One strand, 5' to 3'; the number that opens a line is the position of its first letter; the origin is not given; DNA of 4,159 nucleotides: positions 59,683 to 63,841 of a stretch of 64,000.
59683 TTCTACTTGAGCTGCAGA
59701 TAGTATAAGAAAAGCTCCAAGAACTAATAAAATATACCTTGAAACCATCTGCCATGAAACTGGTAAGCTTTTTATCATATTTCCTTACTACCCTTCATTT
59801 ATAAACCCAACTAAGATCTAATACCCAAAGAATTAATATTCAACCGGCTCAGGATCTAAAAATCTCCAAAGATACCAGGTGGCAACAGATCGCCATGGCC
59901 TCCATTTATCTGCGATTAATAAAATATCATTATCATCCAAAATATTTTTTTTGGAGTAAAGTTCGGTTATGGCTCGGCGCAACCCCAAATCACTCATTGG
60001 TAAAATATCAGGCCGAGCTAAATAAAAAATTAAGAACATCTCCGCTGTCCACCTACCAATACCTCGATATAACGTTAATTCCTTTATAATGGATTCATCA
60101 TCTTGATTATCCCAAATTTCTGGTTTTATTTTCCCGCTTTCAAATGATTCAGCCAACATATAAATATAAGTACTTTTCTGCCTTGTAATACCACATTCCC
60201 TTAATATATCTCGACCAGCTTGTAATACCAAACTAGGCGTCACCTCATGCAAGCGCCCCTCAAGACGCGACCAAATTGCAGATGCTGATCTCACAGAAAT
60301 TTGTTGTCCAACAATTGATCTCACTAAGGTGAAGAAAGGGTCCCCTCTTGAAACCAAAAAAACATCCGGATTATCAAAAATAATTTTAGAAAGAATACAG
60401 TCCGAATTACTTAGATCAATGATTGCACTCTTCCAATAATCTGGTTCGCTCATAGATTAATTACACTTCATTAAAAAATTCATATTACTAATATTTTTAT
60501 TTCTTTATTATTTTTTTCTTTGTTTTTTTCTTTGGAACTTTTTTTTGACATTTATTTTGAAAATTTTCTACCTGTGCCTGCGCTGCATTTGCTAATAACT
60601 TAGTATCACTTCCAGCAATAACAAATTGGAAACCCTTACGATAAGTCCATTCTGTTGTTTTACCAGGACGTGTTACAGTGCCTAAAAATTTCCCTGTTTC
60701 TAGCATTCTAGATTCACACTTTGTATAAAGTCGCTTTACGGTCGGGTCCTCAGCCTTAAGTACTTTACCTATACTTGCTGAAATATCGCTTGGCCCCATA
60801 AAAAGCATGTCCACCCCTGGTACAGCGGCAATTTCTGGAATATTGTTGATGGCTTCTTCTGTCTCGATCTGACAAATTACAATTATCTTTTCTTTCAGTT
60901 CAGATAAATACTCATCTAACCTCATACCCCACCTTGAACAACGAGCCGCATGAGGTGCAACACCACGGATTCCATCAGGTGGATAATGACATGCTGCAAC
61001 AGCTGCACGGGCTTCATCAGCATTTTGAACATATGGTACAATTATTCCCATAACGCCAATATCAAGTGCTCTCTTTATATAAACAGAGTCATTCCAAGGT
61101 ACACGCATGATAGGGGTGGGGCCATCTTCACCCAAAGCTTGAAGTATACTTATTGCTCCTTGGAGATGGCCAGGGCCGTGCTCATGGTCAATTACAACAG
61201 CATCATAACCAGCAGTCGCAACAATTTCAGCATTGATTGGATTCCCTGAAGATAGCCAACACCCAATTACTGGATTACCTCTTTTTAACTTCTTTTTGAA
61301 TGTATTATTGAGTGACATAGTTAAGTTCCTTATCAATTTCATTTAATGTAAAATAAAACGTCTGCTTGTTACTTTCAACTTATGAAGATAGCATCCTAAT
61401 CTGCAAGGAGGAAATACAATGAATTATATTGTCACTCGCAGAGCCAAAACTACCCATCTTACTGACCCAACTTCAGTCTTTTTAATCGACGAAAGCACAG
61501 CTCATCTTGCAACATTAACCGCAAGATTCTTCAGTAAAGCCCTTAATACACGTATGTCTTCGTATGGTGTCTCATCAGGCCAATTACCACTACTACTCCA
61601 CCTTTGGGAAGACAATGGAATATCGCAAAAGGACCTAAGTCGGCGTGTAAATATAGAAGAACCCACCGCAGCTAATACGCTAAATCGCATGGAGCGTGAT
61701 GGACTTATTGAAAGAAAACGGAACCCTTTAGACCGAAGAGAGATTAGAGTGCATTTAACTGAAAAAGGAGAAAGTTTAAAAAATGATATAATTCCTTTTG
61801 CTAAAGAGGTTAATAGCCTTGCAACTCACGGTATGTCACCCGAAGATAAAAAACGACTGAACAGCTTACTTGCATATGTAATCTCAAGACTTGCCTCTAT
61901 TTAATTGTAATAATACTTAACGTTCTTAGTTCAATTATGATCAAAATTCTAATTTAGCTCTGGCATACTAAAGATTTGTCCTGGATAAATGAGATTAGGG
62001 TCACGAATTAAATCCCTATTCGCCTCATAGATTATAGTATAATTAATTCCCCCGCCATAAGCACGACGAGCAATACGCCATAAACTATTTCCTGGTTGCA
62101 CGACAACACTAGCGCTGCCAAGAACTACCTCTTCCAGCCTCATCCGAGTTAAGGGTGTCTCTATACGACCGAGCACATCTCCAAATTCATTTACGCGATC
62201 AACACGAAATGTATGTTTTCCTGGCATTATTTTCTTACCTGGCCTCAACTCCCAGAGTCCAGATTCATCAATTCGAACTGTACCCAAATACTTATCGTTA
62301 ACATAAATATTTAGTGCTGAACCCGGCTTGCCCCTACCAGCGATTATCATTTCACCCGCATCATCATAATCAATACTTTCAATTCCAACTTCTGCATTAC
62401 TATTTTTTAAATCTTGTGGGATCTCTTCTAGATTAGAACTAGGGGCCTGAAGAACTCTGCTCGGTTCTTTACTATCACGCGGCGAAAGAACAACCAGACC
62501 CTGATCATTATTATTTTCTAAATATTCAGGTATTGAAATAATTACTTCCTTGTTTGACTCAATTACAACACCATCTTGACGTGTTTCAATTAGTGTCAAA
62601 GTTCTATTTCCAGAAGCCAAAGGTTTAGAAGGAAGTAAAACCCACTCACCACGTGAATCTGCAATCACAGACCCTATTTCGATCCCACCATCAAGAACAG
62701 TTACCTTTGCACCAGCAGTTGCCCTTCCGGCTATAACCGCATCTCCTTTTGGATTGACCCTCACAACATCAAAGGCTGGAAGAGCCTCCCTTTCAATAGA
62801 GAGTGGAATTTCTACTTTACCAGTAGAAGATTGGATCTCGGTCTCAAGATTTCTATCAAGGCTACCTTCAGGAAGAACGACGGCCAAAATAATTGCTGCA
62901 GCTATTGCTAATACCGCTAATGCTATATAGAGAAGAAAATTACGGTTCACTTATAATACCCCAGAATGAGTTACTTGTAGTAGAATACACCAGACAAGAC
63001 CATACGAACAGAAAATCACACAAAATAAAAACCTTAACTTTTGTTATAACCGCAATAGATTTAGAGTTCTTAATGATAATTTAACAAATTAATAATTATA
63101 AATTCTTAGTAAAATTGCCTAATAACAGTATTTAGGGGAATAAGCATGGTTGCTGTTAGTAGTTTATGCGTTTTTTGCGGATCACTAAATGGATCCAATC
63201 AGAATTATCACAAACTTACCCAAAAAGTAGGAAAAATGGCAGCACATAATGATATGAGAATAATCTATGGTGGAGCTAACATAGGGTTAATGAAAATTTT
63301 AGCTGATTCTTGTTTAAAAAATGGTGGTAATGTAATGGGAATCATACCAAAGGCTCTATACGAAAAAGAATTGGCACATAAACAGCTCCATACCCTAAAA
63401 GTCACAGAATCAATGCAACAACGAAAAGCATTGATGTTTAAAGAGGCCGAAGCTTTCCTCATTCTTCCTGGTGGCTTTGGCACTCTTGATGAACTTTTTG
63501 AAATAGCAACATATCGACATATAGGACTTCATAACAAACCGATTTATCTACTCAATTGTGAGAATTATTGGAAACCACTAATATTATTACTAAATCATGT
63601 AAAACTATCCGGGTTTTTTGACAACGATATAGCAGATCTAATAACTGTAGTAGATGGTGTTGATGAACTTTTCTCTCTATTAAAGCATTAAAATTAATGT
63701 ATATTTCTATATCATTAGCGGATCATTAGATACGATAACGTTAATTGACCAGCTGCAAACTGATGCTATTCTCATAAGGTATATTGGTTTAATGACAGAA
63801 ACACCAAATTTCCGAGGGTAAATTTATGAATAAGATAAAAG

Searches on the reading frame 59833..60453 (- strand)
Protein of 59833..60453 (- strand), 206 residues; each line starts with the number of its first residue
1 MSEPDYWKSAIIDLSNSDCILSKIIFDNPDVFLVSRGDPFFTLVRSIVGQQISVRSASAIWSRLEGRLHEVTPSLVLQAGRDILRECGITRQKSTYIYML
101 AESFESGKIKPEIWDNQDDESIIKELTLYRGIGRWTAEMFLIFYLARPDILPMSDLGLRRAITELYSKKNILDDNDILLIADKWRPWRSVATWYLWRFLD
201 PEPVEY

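Call 60: search_protein_families(library=ncbifam, proteins=[window:59833-60453:-], max_evalue=1e-8)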
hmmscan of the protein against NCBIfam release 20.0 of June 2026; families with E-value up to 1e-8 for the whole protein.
window:59833-60453:- (206 aa): 1 family
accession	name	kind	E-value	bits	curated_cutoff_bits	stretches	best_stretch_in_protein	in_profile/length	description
NF007641.0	PRK10308.1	equivalog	3.2e-10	40.1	229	1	21-197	95-273/285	DNA-3-methyladenine glycosylase 2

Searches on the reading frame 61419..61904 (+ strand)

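Call 60: search_protein_families(library=ncbifam, proteins=[window:61419-61904:+], max_evalue=1e-8)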
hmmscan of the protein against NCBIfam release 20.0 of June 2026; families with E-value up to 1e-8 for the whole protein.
window:61419-61904:+ (161 aa): 6 families
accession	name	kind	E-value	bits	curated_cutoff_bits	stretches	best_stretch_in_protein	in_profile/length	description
NF045593.1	bilirub_TF_BilQ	equivalog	3.2e-18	65.7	125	1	26-155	3-132/135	bilirubin utilization transcriptional regulator BilQ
TIGR04472.1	reg_rSAM_mob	hypoth_equivalog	6.3e-15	55.4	240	1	32-154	11-132/141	radical SAM mobile pair system MarR family transcriptional regulator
NF002926.0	PRK03573.1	equivalog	1.3e-11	44.6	120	1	67-153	46-132/144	transcriptional regulator SlyA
NF052638.1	TransRegOhrRVib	equivalog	3.5e-11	43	200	1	55-131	39-115/141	transcriptional regulator OhrR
NF053777.1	Saro0803TransReg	equivalog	2e-10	40.5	200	1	46-152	30-136/140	Saro_0803 family transcriptional regulator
TIGR02337.1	HpaR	equivalog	4.3e-10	39.5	121.2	1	50-151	25-126/130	homoprotocatechuate degradation operon regulator HpaR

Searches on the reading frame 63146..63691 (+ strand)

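Call 60: search_protein_families(library=ncbifam, proteins=[window:63146-63691:+], max_evalue=1e-8)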
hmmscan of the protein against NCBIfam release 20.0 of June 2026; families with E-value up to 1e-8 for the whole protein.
window:63146-63691:+ (181 aa): 3 families
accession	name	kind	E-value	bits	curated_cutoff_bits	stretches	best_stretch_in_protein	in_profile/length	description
TIGR00730.1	TIGR00730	subfamily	6.5e-45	153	96.35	1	6-176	2-172/178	TIGR00730 family Rossman fold protein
NF058542.1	CtkRMPhLog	equivalog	4.1e-35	121.3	300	1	6-175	3-171/177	cytokinin riboside 5'-monophosphate phosphoribohydrolase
TIGR00725.1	TIGR00725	hypoth_equivalog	5.5e-09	35.7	106.9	1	11-119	7-110/159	TIGR00725 family protein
